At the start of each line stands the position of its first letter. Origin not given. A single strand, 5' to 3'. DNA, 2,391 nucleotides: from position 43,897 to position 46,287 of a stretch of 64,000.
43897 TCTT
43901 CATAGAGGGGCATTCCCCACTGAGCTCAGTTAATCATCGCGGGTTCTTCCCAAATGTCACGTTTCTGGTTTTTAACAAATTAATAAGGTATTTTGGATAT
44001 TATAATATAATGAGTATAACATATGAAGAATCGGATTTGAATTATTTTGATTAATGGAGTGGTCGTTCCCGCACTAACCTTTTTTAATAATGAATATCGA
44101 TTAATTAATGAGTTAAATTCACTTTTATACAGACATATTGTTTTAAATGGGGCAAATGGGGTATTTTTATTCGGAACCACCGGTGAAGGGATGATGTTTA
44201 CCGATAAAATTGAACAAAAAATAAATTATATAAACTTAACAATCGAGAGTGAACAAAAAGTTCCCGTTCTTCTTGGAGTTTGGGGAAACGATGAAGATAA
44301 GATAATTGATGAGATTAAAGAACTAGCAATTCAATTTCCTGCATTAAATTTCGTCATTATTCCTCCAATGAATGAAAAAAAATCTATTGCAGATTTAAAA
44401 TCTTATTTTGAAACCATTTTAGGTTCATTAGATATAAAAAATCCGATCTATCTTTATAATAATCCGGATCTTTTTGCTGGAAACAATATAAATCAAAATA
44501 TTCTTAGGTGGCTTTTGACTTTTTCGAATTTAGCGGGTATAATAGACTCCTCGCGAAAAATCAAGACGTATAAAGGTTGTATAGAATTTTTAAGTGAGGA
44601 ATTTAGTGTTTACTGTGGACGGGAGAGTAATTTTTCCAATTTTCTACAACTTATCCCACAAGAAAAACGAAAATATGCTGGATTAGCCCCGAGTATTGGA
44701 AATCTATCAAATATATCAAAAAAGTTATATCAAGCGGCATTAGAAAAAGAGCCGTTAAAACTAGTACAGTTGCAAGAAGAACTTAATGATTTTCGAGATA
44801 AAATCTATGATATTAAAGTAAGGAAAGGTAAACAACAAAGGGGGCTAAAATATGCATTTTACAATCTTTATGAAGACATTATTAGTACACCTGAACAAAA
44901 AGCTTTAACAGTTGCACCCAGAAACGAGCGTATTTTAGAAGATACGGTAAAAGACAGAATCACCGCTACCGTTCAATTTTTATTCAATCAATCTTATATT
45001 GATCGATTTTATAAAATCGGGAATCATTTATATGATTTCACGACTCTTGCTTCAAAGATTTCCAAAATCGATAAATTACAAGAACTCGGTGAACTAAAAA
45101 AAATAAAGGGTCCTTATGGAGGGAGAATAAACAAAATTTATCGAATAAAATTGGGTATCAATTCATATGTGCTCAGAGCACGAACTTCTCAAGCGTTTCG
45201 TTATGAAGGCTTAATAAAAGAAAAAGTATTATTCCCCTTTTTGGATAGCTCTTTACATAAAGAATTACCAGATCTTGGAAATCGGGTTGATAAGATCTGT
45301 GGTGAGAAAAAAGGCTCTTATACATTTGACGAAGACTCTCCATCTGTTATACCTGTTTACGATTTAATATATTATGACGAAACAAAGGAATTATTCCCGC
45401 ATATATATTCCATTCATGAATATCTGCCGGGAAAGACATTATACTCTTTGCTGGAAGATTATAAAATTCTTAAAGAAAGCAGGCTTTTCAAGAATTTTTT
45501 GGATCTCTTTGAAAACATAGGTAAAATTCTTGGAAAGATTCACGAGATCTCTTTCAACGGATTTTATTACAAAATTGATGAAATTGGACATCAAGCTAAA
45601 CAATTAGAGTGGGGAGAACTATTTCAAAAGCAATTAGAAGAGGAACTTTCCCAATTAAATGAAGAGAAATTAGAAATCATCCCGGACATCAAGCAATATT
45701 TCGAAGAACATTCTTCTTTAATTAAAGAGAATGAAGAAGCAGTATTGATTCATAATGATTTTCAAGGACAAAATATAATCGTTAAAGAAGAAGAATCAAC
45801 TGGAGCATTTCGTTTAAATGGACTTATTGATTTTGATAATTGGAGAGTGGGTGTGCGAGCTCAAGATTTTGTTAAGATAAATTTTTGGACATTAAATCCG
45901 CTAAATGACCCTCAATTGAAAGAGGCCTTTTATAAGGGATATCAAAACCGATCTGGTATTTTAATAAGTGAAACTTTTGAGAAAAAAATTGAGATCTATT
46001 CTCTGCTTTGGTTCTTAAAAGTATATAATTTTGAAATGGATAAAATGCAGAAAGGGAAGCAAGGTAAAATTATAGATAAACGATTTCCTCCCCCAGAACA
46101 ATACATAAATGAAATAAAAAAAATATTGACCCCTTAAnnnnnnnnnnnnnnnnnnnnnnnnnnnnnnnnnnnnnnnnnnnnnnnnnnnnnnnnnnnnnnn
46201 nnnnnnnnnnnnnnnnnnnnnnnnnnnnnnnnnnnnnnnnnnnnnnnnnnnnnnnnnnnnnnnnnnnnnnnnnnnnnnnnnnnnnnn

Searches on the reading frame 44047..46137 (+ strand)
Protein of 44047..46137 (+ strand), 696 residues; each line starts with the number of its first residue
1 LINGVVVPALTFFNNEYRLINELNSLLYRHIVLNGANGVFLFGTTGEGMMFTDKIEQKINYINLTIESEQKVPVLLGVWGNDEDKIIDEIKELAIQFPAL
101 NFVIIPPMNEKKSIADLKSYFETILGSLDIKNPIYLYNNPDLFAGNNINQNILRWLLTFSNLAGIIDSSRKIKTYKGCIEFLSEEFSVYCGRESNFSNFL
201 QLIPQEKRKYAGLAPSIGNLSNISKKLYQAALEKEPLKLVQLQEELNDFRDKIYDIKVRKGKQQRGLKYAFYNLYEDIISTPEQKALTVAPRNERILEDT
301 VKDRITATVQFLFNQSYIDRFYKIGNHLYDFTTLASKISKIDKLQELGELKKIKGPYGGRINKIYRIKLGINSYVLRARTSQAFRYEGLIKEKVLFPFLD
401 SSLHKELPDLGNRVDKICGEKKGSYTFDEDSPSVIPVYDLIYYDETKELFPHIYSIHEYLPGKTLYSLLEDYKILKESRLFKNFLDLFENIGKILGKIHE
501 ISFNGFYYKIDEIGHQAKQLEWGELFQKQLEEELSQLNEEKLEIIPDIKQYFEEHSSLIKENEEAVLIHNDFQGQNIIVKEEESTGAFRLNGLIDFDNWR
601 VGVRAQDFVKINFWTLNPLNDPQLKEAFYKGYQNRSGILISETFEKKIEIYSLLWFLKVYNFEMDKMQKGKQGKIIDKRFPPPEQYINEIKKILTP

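Call 52: search_protein_families(library=pfam, proteins=[window:44047-46137:+], max_evalue=0.00001)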
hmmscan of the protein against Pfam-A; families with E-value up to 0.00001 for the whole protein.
window:44047-46137:+ (696 aa): 2 families
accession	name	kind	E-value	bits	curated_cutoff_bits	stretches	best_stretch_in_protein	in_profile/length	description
PF00701.28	DHDPS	-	1.4e-18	67.1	22.1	1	2-202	2-197/289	Dihydrodipicolinate synthetase family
PF01636.29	APH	-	6e-15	56.1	23.2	1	435-632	53-229/239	Phosphotransferase enzyme family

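Call 60: search_protein_families(library=ncbifam, proteins=[window:44047-46137:+], max_evalue=0.01)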
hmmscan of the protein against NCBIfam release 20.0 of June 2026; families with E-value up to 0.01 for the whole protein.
window:44047-46137:+ (696 aa): 11 families
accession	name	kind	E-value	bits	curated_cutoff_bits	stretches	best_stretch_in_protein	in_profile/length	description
TIGR00674.1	dapA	equivalog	8e-19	67.6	206.15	1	9-200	6-192/286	4-hydroxy-tetrahydrodipicolinate synthase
TIGR02313.1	HpaI-NOT-DapA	exception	1.4e-09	37.2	396.7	1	3-195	2-191/294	2,4-dihydroxyhept-2-ene-1,7-dioic acid aldolase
NF040954.1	Arch_KDGaldase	equivalog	1e-07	31.6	390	1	5-173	3-161/288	bifunctional 2-dehydro-3-deoxy-phosphogluconate/2-dehydro-3-deoxy-6-phosphogalactonate aldolase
TIGR03249.1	KdgD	equivalog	3.5e-05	23.1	373.95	1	4-144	11-148/299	5-dehydro-4-deoxyglucarate dehydratase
NF004799.0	PRK06148.1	subfamily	8e-05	20.8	1128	1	486-602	129-237/1015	hypothetical protein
NF008738.0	PRK11768.1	equivalog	0.00019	20.9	194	1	485-608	120-232/327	serine/threonine protein kinase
NF003164.0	PRK04147.1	equivalog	0.00054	19.3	281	1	4-166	6-164/294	N-acetylneuraminate lyase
TIGR02906.1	spore_CotS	subfamily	0.00056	18.9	172.7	1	510-611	134-227/314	CotS family spore coat protein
NF002958.0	PRK03620.1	subfamily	0.0014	17.5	278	1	4-187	13-187/307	5-dehydro-4-deoxyglucarate dehydratase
NF003558.0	PRK05231.1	equivalog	0.002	17.2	271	1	490-635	119-255/322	homoserine kinase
TIGR00683.1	nanA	equivalog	0.0033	16.8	382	1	3-164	2-159/293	N-acetylneuraminate lyase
